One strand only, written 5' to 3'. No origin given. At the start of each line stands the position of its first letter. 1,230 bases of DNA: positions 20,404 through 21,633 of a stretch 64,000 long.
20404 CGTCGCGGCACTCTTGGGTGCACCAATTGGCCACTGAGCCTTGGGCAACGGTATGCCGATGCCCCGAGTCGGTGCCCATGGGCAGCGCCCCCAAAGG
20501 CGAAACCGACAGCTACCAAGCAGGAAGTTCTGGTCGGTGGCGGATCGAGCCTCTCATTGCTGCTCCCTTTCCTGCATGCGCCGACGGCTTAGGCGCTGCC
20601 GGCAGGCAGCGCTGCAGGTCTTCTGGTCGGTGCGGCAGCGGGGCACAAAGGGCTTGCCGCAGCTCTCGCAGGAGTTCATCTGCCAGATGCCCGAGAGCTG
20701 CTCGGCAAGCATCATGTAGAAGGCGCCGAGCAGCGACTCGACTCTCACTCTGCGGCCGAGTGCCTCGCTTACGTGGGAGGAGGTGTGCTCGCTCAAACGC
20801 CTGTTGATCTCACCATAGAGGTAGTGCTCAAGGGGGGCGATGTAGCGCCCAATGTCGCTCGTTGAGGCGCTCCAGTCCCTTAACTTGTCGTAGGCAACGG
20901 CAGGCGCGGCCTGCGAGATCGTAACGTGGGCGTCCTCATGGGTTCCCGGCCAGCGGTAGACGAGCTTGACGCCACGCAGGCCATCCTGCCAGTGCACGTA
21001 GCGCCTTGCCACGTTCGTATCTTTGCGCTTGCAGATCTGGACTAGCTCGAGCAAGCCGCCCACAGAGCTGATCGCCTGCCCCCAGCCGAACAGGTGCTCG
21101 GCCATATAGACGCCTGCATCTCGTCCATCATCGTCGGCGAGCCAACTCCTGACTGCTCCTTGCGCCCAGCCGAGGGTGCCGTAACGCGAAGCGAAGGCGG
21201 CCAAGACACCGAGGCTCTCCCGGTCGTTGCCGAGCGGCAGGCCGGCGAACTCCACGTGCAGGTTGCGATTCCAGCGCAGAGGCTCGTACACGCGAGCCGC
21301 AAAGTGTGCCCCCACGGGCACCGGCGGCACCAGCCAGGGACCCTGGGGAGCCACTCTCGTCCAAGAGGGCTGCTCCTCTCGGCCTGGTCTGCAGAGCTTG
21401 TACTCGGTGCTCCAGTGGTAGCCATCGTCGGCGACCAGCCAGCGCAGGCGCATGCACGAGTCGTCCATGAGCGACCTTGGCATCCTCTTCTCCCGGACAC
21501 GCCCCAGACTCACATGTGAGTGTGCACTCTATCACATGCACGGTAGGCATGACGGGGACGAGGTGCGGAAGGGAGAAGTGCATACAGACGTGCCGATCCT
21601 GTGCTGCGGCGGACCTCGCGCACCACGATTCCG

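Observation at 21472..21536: Duplicated promoter/operator module with a CRP-like palindrome controlling a Zn-ribbon hypothetical gene and the Tat-flavoprotein/CXXCH operon (second copy 26692..26757)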

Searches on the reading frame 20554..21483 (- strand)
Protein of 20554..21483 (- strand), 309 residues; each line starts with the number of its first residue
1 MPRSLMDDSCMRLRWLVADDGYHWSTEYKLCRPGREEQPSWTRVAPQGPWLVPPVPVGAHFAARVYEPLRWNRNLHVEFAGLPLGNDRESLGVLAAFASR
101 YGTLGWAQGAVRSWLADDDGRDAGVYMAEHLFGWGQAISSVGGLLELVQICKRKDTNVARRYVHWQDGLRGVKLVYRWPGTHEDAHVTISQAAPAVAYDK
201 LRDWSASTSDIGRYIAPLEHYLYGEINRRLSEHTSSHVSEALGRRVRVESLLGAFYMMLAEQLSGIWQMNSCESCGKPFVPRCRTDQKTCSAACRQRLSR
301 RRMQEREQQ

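Call 10: search_protein_families(library=pfam, proteins=[window:20554-21483:-], max_evalue=0.01)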
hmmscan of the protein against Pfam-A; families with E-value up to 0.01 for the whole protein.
window:20554-21483:- (309 aa): 0 families

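Call 16: find_homologous_proteins(query=window:20554-21483:-)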
Query window:20554-21483:- (309 aa): 17 proteins with E <= 0.001 among 4564 candidates.
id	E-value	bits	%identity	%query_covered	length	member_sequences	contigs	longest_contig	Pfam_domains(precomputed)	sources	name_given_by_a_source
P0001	1.3e-213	726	100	100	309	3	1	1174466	-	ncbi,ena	-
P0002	8.0e-124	431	65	98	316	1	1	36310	-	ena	-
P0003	1.3e-83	299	56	80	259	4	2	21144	-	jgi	jgi:hypothetical protein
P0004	2.3e-79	285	49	95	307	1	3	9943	-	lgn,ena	-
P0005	2.5e-79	285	49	95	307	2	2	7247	-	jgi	-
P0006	7.7e-77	277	47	94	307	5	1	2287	-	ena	-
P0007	4.0e-76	275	47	97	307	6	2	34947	-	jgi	-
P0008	1.8e-75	273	46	95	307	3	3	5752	-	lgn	-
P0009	8.4e-75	270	47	95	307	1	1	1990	-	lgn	-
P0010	1.3e-74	270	45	99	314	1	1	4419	-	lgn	-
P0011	2.0e-74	269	46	95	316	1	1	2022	-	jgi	-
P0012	3.8e-71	258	46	94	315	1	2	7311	-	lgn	-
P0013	7.4e-69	251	45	93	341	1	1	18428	-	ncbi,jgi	jgi:hypothetical protein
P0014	1.1e-67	247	47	85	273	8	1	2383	-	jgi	-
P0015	2.4e-62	229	43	95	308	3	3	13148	-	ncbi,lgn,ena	-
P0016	1.2e-43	168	39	85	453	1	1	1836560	PF06897.18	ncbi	-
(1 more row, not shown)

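Call 17: find_encoding_contigs(protein=P0001, flank=3000, max_places=3)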
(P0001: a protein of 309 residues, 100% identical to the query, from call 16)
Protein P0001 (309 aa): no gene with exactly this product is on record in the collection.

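Call 18: find_encoding_contigs(protein=P0002, flank=8000, max_places=3)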
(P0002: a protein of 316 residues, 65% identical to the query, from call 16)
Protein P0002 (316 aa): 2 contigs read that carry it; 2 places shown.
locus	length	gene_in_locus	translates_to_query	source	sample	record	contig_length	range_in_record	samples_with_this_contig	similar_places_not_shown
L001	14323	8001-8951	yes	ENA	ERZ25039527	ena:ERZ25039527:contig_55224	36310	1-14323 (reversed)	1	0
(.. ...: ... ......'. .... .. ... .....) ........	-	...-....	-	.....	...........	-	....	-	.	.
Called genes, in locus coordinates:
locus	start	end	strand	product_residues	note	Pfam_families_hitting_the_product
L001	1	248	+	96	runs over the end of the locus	-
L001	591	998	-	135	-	PF18753:Nmad2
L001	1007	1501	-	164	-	PF18754:Nmad3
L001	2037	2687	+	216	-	-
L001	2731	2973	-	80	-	-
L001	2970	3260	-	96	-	-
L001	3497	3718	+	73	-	-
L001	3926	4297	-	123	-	-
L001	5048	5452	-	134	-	-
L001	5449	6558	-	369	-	-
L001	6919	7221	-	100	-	-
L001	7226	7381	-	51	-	-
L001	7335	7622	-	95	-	-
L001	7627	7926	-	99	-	PF12728:HTH_17 (weak)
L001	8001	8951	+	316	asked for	-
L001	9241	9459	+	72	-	PF14659:Phage_int_SAM_3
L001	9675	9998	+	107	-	PF00589:Phage_integrase (weak)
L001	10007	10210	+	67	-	PF00589:Phage_integrase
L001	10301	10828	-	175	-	-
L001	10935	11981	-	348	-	-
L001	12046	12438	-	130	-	-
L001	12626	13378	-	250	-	-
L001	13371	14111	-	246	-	PF18754:Nmad3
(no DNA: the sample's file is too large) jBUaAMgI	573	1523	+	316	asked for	-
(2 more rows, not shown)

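Call 20: find_encoding_contigs(protein=P0007, flank=8000, max_places=3)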
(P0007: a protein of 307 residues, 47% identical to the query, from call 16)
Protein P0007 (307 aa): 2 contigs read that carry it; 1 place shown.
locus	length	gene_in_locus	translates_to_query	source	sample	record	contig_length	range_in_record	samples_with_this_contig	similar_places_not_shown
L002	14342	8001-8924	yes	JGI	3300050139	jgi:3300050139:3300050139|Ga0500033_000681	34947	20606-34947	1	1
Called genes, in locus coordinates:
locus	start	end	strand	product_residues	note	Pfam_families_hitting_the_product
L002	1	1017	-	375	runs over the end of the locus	PF01381:HTH_3, PF06114:Peptidase_M78 (weak), PF10463:Peptidase_U49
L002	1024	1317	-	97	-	PF05015:HigB-like_toxin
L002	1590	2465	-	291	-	PF13620:CarboxypepD_reg, PF13715:CarbopepD_reg_2, PF22904:NOMO1-like_2nd (faint), PF09430:EMC7_beta-sandw (faint)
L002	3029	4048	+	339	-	PF28530:DUF8426, PF04471:Mrr_cat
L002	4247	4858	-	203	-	-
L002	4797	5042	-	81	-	-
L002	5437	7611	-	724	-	PF19263:DUF5906 (faint), PF08706:D5_N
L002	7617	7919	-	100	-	PF12728:HTH_17 (weak)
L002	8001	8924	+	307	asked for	-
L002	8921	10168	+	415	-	PF14659:Phage_int_SAM_3, PF00589:Phage_integrase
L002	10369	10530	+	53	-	-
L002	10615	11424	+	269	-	PF01790:LGT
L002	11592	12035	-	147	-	PF20128:DUF6518 (weak)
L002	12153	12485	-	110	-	-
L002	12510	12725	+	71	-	PF00589:Phage_integrase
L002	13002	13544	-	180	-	-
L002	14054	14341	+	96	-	?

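Call 21: find_encoding_contigs(protein=P0013, flank=8000, max_places=3)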
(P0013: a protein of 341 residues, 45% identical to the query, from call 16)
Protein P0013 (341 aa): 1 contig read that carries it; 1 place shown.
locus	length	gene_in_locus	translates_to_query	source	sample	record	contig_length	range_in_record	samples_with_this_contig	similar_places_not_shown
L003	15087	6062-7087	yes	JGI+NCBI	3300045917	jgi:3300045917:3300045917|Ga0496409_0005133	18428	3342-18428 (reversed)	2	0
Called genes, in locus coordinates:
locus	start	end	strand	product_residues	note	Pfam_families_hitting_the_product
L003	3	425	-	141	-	?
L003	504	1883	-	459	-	PF05697:Trigger_N, PF00254:FKBP_C, PF05698:Trigger_C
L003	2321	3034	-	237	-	PF02463:SMC_N (faint), PF00005:ABC_tran, PF13304:AAA_21 (faint)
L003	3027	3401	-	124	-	PF02687:FtsX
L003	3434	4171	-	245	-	PF12704:MacB_PCD (weak)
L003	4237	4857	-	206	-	PF02607:B12-binding_2, PF02310:B12-binding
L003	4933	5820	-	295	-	PF01545:Cation_efflux, PF16916:ZT_dimer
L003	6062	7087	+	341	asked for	-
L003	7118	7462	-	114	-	PF07883:Cupin_2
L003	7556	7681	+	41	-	-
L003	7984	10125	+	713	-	-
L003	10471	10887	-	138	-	-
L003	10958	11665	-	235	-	PF00583:Acetyltransf_1, PF13508:Acetyltransf_7 (weak)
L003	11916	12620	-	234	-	PF01895:PhoU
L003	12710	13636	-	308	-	PF02463:SMC_N (faint), PF00005:ABC_tran, PF13304:AAA_21 (faint)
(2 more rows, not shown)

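Call 25: list_cluster_members(proteins=[P0001, P0016, P0015])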
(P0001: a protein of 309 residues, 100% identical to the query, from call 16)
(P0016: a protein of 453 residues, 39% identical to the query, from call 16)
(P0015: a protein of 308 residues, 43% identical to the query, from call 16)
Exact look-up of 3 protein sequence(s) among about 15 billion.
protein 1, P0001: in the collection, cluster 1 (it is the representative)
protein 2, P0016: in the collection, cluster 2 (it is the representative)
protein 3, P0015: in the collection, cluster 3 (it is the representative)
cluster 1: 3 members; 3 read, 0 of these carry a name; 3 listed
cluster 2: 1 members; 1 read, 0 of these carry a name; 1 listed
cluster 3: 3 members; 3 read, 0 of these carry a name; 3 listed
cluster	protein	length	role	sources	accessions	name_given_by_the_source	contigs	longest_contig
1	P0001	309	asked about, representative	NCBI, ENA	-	-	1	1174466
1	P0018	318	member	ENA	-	-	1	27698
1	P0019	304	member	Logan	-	-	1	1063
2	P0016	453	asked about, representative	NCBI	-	-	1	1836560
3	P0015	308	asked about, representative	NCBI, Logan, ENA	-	-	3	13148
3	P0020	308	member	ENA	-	-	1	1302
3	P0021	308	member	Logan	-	-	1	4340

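Call 26: find_encoding_contigs(protein=P0018, flank=10000, max_places=3)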
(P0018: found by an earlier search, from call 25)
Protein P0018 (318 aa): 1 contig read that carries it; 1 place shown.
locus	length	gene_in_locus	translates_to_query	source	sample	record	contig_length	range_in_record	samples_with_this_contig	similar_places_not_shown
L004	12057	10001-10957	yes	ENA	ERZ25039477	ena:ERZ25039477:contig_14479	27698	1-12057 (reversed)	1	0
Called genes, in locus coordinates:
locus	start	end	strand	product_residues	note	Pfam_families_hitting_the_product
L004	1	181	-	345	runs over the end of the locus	PF07690:MFS_1 (weak)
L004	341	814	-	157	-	PF27709:UCP014422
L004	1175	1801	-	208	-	-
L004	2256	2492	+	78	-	-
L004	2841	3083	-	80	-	PF02416:TatA_B_E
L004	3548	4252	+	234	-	-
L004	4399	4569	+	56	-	-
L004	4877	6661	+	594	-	PF00890:FAD_binding_2, PF01266:DAO (weak), PF12831:FAD_oxidored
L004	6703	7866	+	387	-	PF18998:Flg_new_2 (weak)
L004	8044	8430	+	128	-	-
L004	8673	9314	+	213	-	-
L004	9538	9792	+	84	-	PF01527:HTH_Tnp_1, PF13551:HTH_29 (weak), PF13518:HTH_28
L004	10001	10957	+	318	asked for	-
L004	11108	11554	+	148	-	PF13340:DUF4096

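Call 27: find_encoding_contigs(protein=P0003, flank=8000, max_places=3)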
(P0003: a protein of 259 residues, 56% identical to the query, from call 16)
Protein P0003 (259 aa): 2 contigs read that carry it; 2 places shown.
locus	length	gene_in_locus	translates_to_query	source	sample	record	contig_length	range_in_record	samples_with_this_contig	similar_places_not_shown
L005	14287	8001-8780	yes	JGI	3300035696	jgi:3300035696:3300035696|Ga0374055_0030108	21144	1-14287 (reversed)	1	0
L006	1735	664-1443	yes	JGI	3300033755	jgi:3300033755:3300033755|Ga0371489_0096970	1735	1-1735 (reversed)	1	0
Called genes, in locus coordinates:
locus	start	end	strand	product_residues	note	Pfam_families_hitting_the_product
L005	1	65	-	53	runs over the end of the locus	-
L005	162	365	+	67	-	-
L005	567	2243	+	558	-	PF16289:PIN_12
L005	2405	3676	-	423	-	PF03237:Terminase_6N, PF17289:Terminase_6C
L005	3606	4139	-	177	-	-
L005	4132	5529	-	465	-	PF01555:N6_N4_Mtase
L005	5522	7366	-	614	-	PF12307:DUF3631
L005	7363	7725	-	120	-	PF12728:HTH_17 (weak)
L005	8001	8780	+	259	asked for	-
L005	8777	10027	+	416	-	PF14659:Phage_int_SAM_3, PF00589:Phage_integrase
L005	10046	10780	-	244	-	-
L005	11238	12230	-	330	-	PF00497:SBP_bac_3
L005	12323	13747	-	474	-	PF06253:MTTB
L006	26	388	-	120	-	PF12728:HTH_17 (weak)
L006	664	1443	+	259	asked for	-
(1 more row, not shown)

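Call 30: find_related_loci(query=A1, collection=genome_contigs, flank=6000)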
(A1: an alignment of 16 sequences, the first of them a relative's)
Query A1 (309 aa) in genome_contigs; peptide patterns used: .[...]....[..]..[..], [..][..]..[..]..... (x = any residue, [..] = any of these).
134 stretches matched a pattern; 2 encode a relative of the query (tblastn E <= 1e-3); 2 distinct loci.
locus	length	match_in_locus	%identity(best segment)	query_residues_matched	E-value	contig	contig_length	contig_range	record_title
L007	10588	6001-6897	47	2-300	5e-80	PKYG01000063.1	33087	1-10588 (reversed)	MAG: Actinomycetota bacterium isolate palsa_647 73.20120500_P19.4_contig_115, whole genome shotgun sequence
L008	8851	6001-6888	43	8-302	5e-63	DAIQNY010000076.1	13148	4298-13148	MAG TPA_asm: Actinomycetota bacterium isolate CTOTU7608 NODE_7588_length_13148_cov_6.871687, whole genome shotgun sequen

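Call 31: find_related_loci(query=A1, collection=viral_contigs, flank=6000)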
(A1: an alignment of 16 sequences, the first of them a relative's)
Query A1 (309 aa) in viral_contigs; peptide patterns used: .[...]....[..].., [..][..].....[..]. (x = any residue, [..] = any of these).
35 stretches matched a pattern, but none encodes a relative of the query by tblastn (E <= 1e-3).

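Call 35: find_related_loci(query=A1, collection=metagenome_contigs, flank=5000)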
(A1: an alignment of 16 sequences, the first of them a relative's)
Query A1 (309 aa) in metagenome_contigs; peptide patterns used: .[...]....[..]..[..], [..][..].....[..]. (x = any residue, [..] = any of these).
181 stretches matched a pattern; 8 encode a relative of the query (tblastn E <= 1e-3); 8 distinct loci.
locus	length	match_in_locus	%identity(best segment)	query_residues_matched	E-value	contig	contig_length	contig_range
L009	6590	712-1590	49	8-300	9e-83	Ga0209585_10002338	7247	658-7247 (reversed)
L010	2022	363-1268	46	8-300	1e-81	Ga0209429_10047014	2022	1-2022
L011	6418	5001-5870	47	11-300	2e-78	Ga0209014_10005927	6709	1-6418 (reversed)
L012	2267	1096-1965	47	11-300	4e-80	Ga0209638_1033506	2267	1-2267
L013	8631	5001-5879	46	8-300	1e-76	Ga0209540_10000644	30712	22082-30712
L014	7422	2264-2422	48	253-303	1e-7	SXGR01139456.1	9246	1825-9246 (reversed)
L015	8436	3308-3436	51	260-304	9e-6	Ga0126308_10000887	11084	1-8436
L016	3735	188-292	50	257-296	2e-5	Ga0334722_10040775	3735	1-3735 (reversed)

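Call 42: predict_structure(alignment_id=A1)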
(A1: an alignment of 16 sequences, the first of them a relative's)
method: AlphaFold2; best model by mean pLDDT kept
length: 309 residues; sequences in the alignment: 16
mean_pLDDT: 72.3   pTM: 0.73
mean pLDDT of the five models: 72.3, 71.7, 62.6, 57.1, 55.7
residues with pLDDT >= 90: 103; 70-90: 92; 50-70: 37; < 50: 77
segments of 3 or more residues with pLDDT < 50: 1-47, 56-66, 109-118, 120-125
pLDDT, mean of each block of 10 residues (from residue 1): 31 36 33 34 46 50 48 83 87 80 62 44 53 88 96 95 89 95 93 74 93 96 93 66 62 88 84 86 79 90 91
secondary structure, 60 per line:
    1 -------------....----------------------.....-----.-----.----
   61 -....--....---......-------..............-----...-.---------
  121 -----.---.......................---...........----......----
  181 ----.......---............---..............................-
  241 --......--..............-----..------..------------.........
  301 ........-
elements in order: E14-17 H40-44 E62-65 H68-71 H75-80 H88-101 H131-152 H156-162 E163-166 E171-176 E185-191 H195-206 H210-233 E234-239 E243-248 H251-264 H292-308

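Call 43: search_protein_families(library=ncbifam, proteins=[window:20554-21483:-], max_evalue=0.01)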
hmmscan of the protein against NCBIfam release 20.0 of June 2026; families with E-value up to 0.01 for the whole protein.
window:20554-21483:- (309 aa): 0 families

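Call 46: search_protein_families(library=phrogs, proteins=[window:20554-21483:-, L002:7617-7919:-, L002:5437-7611:-], max_evalue=0.01)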
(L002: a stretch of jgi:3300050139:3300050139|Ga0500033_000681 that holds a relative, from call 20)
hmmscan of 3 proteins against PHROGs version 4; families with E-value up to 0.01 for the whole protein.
window:20554-21483:- (309 aa): 3 families
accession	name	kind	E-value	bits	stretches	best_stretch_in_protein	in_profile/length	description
phrog_1271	-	DNA, RNA and nucleotide metabolism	5.7e-05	23.7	1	268-304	115-150/361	HNH endonuclease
phrog_30403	-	unknown function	0.0019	18.5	1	223-308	306-394/397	-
phrog_6975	-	unknown function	0.0082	17.4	0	269-308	13-51/149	-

L002:7617-7919:- (100 aa): 1 family
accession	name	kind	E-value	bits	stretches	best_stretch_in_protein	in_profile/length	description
phrog_12527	-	integration and excision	0.002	19.2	1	46-95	29-78/130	excisionase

L002:5437-7611:- (724 aa): 16 families
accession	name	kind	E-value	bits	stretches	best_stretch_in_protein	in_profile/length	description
phrog_6088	-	DNA, RNA and nucleotide metabolism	1.1e-97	329.4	2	84-708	151-764/772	DNA primase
phrog_1156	-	DNA, RNA and nucleotide metabolism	1.1e-85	289.9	1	267-717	365-835/855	DNA primase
phrog_2478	-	DNA, RNA and nucleotide metabolism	4.6e-74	251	1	265-711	404-844/854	DNA polymerase/primase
phrog_1829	-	DNA, RNA and nucleotide metabolism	3.3e-69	234.8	1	264-692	322-739/772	DNA primase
phrog_1883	-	DNA, RNA and nucleotide metabolism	3.4e-40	139.1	1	356-709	398-749/756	DNA helicase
phrog_16950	-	DNA, RNA and nucleotide metabolism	2.3e-38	132.7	1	264-648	364-762/843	DNA primase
phrog_864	-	DNA, RNA and nucleotide metabolism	2.3e-36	126.7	1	289-692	229-606/1064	DNA primase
phrog_239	-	DNA, RNA and nucleotide metabolism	2.7e-28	100.4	1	80-242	141-306/801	DNA primase/helicase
phrog_7601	-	unknown function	9e-12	46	1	438-707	10-271/289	-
phrog_6444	-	DNA, RNA and nucleotide metabolism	2e-07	31.2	1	14-55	28-69/577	DNA primase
phrog_849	-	DNA, RNA and nucleotide metabolism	8e-06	26.1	1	142-220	237-321/435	DNA primase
phrog_16213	-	DNA, RNA and nucleotide metabolism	5.5e-05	22.6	1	374-569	315-512/732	DNA primase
phrog_47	-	DNA, RNA and nucleotide metabolism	0.0002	21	1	143-212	232-301/947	DNA primase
phrog_510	-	DNA, RNA and nucleotide metabolism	0.0019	18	1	141-235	244-349/667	DNA primase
phrog_2304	-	DNA, RNA and nucleotide metabolism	0.0028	18.8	1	23-80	34-91/133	DNA primase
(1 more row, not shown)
